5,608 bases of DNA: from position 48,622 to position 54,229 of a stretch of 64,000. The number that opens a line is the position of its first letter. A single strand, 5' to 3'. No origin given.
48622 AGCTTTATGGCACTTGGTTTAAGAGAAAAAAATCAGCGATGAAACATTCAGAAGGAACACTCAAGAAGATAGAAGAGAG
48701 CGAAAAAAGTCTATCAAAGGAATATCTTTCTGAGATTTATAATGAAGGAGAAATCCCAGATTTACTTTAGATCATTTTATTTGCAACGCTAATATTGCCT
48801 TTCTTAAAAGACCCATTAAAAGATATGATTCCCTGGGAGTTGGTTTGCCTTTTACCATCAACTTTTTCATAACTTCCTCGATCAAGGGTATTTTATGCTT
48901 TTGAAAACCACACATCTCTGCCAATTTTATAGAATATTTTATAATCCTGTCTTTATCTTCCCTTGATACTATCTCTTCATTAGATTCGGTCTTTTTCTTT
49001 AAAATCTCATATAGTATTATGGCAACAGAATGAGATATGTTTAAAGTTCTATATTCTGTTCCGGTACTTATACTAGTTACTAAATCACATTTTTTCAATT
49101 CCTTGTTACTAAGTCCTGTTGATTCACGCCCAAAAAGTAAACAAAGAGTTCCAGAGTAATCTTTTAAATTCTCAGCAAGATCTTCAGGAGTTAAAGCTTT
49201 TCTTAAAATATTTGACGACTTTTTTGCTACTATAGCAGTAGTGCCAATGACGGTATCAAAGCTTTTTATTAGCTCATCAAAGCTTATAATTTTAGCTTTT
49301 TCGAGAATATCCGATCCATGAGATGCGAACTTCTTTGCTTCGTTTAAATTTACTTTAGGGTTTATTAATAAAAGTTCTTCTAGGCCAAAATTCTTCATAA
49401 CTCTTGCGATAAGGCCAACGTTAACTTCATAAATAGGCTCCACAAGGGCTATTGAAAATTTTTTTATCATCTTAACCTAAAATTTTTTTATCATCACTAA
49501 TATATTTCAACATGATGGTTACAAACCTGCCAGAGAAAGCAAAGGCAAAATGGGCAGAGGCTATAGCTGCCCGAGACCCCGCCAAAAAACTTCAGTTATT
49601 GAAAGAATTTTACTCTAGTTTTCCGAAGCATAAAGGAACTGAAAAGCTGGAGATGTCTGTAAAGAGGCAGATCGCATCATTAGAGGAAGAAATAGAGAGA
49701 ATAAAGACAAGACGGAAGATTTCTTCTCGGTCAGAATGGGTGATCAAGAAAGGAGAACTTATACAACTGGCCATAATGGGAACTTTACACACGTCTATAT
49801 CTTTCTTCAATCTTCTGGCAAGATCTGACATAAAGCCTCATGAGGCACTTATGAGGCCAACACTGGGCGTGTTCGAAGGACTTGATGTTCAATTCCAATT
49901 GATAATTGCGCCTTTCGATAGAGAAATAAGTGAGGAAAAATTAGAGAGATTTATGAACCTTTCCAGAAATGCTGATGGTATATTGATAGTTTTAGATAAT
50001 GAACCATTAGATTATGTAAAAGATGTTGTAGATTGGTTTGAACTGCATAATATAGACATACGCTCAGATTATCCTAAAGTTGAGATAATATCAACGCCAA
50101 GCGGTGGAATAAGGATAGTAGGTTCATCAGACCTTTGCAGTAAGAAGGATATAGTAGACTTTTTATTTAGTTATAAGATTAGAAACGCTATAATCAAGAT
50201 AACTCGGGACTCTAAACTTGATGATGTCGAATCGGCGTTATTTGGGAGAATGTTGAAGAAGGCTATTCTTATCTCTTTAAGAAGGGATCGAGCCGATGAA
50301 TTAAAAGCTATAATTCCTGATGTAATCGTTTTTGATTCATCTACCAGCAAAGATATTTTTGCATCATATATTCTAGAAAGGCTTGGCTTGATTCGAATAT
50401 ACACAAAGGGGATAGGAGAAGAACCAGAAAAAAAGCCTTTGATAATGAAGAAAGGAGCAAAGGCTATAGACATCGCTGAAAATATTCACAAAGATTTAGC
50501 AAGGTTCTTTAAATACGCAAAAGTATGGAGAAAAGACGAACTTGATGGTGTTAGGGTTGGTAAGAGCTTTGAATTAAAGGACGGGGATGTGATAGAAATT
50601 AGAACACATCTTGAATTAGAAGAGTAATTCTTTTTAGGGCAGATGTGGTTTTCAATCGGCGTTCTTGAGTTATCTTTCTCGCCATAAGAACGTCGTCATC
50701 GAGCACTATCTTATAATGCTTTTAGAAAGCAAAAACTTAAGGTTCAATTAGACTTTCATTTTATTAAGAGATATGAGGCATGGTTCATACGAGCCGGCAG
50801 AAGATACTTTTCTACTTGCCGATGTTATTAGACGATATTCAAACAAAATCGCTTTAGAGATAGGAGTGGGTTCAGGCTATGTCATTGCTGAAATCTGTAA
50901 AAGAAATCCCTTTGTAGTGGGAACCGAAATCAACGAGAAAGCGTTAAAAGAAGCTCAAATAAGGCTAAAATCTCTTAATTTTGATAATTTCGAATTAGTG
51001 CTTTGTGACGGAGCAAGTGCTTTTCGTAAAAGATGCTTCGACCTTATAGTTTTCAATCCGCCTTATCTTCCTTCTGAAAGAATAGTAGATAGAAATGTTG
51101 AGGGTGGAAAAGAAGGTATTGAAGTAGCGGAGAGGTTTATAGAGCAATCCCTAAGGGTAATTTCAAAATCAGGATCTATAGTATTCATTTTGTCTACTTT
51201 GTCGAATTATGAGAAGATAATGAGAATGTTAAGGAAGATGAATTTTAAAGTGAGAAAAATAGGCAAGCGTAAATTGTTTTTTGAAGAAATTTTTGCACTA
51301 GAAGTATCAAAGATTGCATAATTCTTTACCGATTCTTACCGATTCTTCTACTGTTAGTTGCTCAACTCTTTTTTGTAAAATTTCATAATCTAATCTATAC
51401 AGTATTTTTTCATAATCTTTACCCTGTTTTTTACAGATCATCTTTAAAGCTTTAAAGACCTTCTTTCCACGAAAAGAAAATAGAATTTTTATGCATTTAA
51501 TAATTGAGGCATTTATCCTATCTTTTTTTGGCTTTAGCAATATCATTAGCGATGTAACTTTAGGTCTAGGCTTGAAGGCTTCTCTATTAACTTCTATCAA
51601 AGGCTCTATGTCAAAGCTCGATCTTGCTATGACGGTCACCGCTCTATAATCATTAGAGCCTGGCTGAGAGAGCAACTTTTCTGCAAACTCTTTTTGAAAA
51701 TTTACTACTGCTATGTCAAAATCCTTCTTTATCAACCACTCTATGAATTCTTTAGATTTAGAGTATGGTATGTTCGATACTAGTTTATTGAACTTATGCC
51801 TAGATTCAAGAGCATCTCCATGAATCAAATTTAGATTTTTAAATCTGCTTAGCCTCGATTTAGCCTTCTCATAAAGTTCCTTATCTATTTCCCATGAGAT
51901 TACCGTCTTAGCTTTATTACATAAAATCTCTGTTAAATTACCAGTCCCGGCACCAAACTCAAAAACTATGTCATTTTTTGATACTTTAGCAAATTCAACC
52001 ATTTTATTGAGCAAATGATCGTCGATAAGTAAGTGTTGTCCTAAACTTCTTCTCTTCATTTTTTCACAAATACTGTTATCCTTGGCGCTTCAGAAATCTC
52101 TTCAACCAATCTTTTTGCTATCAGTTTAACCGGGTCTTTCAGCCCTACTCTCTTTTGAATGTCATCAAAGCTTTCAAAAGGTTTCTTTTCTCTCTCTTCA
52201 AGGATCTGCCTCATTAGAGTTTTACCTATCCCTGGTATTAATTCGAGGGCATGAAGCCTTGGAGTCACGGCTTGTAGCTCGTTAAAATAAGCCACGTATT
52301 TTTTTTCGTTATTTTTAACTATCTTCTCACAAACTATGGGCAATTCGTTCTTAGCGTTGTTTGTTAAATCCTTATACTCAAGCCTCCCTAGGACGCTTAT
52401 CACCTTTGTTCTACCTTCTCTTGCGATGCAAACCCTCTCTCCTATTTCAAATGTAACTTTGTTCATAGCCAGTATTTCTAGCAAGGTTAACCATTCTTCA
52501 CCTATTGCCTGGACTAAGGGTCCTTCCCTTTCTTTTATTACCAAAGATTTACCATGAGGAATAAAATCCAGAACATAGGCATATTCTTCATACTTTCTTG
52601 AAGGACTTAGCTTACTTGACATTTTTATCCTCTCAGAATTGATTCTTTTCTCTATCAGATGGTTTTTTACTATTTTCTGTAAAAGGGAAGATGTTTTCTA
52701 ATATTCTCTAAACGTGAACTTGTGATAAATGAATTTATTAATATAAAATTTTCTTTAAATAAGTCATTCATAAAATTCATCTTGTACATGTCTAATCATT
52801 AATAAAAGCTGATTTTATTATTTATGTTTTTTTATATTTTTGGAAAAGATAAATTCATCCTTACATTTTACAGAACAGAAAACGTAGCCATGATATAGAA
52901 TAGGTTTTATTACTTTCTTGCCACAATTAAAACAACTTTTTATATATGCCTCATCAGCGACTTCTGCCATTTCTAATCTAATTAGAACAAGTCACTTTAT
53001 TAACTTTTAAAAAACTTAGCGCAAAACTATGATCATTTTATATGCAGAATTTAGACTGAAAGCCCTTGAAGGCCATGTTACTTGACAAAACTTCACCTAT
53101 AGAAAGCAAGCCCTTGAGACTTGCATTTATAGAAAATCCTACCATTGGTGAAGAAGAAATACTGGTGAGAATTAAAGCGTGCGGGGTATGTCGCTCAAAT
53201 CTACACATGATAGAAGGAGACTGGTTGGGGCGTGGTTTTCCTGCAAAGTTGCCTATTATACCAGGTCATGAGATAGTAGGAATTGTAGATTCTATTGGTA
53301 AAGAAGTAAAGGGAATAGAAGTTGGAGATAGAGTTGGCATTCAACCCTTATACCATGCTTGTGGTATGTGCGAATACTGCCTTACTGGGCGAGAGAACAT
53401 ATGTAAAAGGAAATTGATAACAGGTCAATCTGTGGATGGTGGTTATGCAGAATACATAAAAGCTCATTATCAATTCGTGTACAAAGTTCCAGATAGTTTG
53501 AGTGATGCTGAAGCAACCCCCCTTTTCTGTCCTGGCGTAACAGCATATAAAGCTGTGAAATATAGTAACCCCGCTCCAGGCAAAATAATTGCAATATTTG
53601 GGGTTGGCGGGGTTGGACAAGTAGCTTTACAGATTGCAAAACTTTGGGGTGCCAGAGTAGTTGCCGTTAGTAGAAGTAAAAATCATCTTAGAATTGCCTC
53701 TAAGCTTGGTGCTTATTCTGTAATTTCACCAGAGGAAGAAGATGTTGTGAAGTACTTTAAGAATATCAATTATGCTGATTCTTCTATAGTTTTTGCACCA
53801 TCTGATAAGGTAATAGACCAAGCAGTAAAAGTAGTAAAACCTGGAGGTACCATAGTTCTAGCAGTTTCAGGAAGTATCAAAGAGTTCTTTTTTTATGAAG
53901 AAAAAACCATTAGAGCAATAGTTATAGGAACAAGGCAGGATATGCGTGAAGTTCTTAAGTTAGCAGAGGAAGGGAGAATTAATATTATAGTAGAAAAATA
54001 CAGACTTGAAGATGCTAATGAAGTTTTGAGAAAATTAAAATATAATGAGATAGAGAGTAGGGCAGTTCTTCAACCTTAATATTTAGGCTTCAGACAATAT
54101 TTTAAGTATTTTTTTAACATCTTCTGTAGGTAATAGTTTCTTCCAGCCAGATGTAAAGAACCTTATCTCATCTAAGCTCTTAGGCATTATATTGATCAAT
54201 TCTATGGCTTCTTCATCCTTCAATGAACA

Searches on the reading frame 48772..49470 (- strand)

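Call 54: search_protein_families(library=pfam, proteins=[window:48772-49470:-], max_evalue=0.0001)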
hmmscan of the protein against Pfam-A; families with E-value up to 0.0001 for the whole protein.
window:48772-49470:- (232 aa): 2 families
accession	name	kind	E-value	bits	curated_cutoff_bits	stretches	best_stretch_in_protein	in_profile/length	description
PF00588.24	SpoU_methylase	-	1.2e-25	90.7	29.7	1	5-154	2-142/142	SpoU rRNA Methylase family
PF09936.14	Methyltrn_RNA_4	-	2.6e-06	27.8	22.6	1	49-154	72-178/182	SAM-dependent RNA methyltransferase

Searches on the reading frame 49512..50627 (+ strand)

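Call 54: search_protein_families(library=pfam, proteins=[window:49512-50627:+], max_evalue=0.0001)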
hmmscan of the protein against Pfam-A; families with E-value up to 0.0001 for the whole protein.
window:49512-50627:+ (371 aa): 2 families
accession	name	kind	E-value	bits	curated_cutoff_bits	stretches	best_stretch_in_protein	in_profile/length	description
PF02824.27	TGS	-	2.7e-14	53.4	22.2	1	294-365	1-60/60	TGS domain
PF06071.19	YchF-GTPase_C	-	1.6e-05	25.3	27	0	306-344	11-49/84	Protein of unknown function (DUF933)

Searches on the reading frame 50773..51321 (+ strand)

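Call 54: search_protein_families(library=pfam, proteins=[window:50773-51321:+], max_evalue=0.0001)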
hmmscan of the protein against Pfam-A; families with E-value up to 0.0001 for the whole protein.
window:50773-51321:+ (182 aa): 10 families
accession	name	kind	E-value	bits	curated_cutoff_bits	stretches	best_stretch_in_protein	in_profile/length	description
PF05175.20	MTS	-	2.5e-14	53.7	23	1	13-153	21-153/170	Methyltransferase small domain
PF13847.12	Methyltransf_31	-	3.6e-08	33.7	27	1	24-103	4-82/145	Methyltransferase domain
PF01135.25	PCMT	-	5.3e-08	33.3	20.3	1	26-135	76-189/210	Protein-L-isoaspartate(D-aspartate) O-methyltransferase (PCMT)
PF13649.12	Methyltransf_25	-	3e-07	31.5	27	1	28-94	2-70/97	Methyltransferase domain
PF07669.17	Eco57I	-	7.7e-07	29.8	25.3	1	74-162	69-158/171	Eco57I restriction-modification methylase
PF08241.18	Methyltransf_11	-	1.2e-06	29.5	21.2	1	28-94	1-66/95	Methyltransferase domain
PF02390.23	Methyltransf_4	-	5.7e-06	26.3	24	1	24-84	2-64/173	Putative methyltransferase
PF08242.18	Methyltransf_12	-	8.8e-06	26.8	30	1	28-94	1-71/98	Methyltransferase domain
PF01170.24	UPF0020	-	2e-05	24.8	22.3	1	44-162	76-188/197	RMKL-like, methyltransferase domain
PF19587.5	DUF6094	-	4.9e-05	22.7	22.8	1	32-154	167-277/344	Uncharacterised methyltransferase family (DUF6094)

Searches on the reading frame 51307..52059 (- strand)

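Call 54: search_protein_families(library=pfam, proteins=[window:51307-52059:-], max_evalue=0.0001)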
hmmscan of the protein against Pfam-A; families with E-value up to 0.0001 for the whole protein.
window:51307-52059:- (250 aa): 3 families
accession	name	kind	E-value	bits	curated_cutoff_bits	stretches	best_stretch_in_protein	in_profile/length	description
PF00398.26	RrnaAD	-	1.3e-42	146.2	24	1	2-243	4-257/263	Ribosomal RNA adenine dimethylase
PF13649.12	Methyltransf_25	-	5.5e-05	24.2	27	0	32-86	1-58/97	Methyltransferase domain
PF01135.25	PCMT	-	6.1e-05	23.3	20.3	0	14-82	59-132/210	Protein-L-isoaspartate(D-aspartate) O-methyltransferase (PCMT)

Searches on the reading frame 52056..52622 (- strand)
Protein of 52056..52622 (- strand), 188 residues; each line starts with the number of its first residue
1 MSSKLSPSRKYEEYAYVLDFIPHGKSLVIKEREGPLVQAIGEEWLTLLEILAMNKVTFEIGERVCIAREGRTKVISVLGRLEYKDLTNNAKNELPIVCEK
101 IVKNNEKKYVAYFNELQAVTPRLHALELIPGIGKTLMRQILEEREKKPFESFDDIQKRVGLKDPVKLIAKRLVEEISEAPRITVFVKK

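Call 54: search_protein_families(library=pfam, proteins=[window:52056-52622:-], max_evalue=0.0001)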
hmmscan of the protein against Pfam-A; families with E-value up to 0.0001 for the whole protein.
window:52056-52622:- (188 aa): 2 families
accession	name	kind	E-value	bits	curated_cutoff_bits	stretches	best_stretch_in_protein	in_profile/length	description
PF04919.18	DUF655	-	2.9e-57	194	22.2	1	12-185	2-179/181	Protein of unknown function (DUF655)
PF14579.12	HHH_6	-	9.2e-07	29.4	25.6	1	125-166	26-68/90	Helix-hairpin-helix motif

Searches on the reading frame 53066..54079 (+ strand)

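Call 54: search_protein_families(library=pfam, proteins=[window:53066-54079:+], max_evalue=0.0001)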
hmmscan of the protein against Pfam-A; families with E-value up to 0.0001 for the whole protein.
window:53066-54079:+ (337 aa): 3 families
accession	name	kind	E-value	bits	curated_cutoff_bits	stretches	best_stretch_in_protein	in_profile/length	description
PF08240.17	ADH_N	-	1.9e-30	105.6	23.5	1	28-143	1-104/104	Alcohol dehydrogenase GroES-like domain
PF00107.32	ADH_zinc_N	-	7.8e-21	74.8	31.8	1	182-301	1-128/129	Zinc-binding dehydrogenase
PF13602.12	ADH_zinc_N_2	-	4.3e-06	28.1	27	1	214-326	1-125/134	Zinc-binding dehydrogenase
